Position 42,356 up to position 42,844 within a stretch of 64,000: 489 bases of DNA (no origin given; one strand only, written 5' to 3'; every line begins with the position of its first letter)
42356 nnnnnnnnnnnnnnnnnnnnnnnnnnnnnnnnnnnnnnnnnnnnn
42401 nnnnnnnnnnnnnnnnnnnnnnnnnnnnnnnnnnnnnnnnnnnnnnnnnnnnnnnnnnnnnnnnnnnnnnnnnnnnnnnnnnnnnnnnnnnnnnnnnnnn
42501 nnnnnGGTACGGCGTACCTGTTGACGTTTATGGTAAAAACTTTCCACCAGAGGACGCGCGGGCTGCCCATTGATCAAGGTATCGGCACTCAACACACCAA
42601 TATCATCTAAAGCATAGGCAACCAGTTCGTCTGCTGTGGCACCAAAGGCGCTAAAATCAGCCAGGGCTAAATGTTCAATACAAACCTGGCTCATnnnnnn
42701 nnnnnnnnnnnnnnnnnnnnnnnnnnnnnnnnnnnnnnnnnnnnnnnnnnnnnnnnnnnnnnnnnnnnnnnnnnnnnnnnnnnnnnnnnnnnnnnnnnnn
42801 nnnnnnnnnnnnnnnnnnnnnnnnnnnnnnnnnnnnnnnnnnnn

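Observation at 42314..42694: Textbook tandem MshEN c-di-GMP-binding motif in a 126-aa protein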

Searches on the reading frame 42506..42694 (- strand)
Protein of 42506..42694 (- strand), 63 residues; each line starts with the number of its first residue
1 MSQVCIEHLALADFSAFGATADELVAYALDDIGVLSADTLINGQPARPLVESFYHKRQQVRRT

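Call 40: search_protein_representatives(alignment_id=A2)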
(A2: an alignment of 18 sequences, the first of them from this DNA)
Query: 18 sequences, 65 profile positions. Proteins with E-value up to 0.001 (for the whole library): 35; up to 1e-10: 5; up to 1e-30: 0. The best 35 are listed.
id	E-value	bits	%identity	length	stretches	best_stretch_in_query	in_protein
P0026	7.4e-30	118.9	-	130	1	2-65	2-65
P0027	6.2e-15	71.1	-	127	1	3-65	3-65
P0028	1.3e-12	63.6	-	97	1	3-64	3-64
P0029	3.9e-12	62.1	-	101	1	3-62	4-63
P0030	1.7e-11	60.1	-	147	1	5-64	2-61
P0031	6.8e-10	55.0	-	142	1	8-63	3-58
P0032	1.2e-09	54.2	-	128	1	3-63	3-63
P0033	1.2e-09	54.1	-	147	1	4-61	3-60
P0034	1.9e-09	53.5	-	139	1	4-60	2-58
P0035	2.2e-09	53.3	-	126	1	3-60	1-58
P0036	3.2e-09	52.8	-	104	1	2-65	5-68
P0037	5.6e-09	52.0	-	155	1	3-60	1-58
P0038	1.4e-08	50.8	-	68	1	4-65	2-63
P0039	4.6e-08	49.1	-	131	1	3-65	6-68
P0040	4.9e-08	49.0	-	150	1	4-60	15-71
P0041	5.2e-08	48.9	-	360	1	3-61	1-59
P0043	1.5e-07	47.5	-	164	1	4-60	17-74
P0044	2.4e-07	46.8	-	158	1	5-62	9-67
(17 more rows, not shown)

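Call 43: find_encoding_contigs(protein=P0044, flank=8000, max_places=2)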
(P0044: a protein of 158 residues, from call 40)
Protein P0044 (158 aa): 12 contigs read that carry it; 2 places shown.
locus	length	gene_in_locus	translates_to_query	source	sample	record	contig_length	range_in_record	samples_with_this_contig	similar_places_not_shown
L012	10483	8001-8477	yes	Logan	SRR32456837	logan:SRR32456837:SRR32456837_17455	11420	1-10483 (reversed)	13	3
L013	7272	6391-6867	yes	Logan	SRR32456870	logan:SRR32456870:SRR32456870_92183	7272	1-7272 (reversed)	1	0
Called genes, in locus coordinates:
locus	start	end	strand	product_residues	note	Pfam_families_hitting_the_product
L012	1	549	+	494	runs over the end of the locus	?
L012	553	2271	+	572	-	PF00920:ILVD_EDD_N, PF24877:ILV_EDD_C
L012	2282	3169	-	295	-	-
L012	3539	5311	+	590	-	PF02776:TPP_enzyme_N, PF00205:TPP_enzyme_M, PF02775:TPP_enzyme_C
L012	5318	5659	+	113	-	-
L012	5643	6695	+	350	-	PF03807:F420_oxidored (faint), PF07991:KARI_N, PF01450:KARI_C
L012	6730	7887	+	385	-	PF00291:PALP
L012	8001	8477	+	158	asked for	-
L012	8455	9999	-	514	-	PF12831:FAD_oxidored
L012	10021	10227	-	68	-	-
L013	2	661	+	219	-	?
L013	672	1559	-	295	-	-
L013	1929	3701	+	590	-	PF02776:TPP_enzyme_N, PF00205:TPP_enzyme_M, PF02775:TPP_enzyme_C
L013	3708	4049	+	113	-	-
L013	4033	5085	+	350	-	PF03807:F420_oxidored (faint), PF07991:KARI_N, PF01450:KARI_C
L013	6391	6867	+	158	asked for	-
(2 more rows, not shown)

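Call 44: find_encoding_contigs(protein=P0033, flank=8000, max_places=2)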
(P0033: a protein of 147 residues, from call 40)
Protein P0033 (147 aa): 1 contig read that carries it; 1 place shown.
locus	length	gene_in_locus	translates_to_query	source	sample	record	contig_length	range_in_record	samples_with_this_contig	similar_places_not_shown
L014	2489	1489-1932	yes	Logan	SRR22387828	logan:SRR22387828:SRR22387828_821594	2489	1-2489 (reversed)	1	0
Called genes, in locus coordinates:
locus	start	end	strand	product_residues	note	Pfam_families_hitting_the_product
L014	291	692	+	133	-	-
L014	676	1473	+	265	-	PF00218:IGPS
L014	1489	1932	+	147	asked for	-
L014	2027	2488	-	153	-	?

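Call 53: find_encoding_contigs(protein=P0043, flank=8000, max_places=1)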
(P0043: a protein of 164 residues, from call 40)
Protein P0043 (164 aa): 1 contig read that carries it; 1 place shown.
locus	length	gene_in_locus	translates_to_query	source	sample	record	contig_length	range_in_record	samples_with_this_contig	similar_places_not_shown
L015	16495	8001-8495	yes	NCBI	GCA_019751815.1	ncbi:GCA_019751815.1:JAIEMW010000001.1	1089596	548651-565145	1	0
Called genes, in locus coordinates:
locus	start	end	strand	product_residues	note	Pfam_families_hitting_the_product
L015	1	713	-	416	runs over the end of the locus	PF00180:Iso_dh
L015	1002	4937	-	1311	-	-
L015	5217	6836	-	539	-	PF02872:5_nucleotid_C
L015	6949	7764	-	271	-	PF02086:MethyltransfD12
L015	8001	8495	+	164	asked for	-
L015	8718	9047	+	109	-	-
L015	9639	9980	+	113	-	-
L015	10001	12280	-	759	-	PF00330:Aconitase, PF00694:Aconitase_C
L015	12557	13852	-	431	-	-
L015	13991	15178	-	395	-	PF04055:Radical_SAM, PF06969:HemN_C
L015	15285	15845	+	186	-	-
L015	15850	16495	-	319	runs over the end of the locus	PF05430:Methyltransf_30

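Call 54: find_encoding_contigs(protein=P0041, flank=8000, max_places=1)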
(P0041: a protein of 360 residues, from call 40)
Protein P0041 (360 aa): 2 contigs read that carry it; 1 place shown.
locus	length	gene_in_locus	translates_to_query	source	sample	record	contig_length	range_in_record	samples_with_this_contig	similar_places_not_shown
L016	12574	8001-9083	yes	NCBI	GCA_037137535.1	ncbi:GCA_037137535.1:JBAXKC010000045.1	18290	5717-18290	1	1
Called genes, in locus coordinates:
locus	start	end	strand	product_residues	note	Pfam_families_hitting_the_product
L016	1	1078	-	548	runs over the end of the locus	PF07719:TPR_2 (faint), PF13424:TPR_12 (faint), PF13428:TPR_14 (faint), PF13431:TPR_17 (faint), PF13432:TPR_16 (faint), PF00515:TPR_1 (weak), PF13181:TPR_8 (weak), PF13414:TPR_11 (weak), +3 more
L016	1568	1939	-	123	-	-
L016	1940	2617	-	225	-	PF03428:RP-C (weak), PF08279:HTH_11 (faint), PF21984:DnaD_N (weak), PF13730:HTH_36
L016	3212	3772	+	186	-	-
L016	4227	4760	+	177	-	PF13202:EF-hand_5 (faint), PF13405:EF-hand_6 (faint), PF13499:EF-hand_7 (faint), PF00036:EF-hand_1 (faint), PF23564:EF-hand_FSTL1 (weak)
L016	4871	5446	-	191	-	-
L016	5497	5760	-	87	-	-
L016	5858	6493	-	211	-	PF05257:CHAP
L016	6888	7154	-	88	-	-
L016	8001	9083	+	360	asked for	PF12945:PilZNR, PF07238:PilZ (weak)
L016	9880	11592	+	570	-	PF12729:4HB_MCP_1, PF00015:MCPsignal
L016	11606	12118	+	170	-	PF01584:CheW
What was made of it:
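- Distant family members sit in unrelated contexts (calls 43, 44, 53, 54).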

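Call 55: predict_structure(alignment_id=A2)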
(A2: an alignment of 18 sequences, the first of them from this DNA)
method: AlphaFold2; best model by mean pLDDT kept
length: 63 residues; sequences in the alignment: 18
mean_pLDDT: 85.5   pTM: 0.69
mean pLDDT of the five models: 85.5, 85.0, 82.2, 81.3, 81.2
residues with pLDDT >= 90: 35; 70-90: 24; 50-70: 4; < 50: 0
segments of 3 or more residues with pLDDT < 50: none
pLDDT, mean of each block of 10 residues (from residue 1): 73 78 92 93 93 89 68
secondary structure, 60 per line:
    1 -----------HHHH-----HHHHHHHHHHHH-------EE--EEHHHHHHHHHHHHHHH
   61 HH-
elements in order: H12-15 H21-32 H46-62
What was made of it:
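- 42506..42694 (-): N-terminal domain, residues 1-63 (…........-EL-AYALD-G…T-ING…FY-KR…), with no known family. AF2 pLDDT is 85.5, with helix 21-32, a hairpin at 40-45 and helix 46-62 (call 55).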
